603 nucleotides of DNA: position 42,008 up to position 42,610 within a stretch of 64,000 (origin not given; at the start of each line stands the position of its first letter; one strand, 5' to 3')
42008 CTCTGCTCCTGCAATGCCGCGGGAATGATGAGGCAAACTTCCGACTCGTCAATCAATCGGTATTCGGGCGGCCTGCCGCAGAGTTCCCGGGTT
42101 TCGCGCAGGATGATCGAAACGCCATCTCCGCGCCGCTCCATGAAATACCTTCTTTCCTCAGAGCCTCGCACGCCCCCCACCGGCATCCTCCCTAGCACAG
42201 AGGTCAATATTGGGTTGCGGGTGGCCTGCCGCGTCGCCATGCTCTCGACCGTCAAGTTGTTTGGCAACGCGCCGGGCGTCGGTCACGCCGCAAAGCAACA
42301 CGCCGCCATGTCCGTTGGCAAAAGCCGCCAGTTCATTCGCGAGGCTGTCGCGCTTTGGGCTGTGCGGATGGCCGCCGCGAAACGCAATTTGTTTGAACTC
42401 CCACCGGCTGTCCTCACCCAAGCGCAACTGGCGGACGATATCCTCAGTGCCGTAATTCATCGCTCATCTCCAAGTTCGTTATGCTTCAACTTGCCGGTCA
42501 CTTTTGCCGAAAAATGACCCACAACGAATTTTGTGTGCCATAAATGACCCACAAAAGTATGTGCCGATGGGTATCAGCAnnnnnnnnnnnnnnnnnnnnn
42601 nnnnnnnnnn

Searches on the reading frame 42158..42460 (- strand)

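Call 33: search_protein_families(library=pfam, proteins=[window:42158-42460:-], max_evalue=0.001)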
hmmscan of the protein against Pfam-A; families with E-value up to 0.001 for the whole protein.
window:42158-42460:- (100 aa): 1 family
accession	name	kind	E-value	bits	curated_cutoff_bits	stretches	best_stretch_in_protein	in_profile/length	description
PF04326.19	SLFN_AlbA_2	-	2.5e-08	34.9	25.3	1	16-68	1-48/118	Schlafen, AlbA_2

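Call 34: search_protein_families(library=padloc, proteins=[window:42158-42460:-], max_evalue=0.00001)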
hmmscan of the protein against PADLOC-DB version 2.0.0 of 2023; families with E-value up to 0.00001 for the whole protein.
window:42158-42460:- (100 aa): 0 families
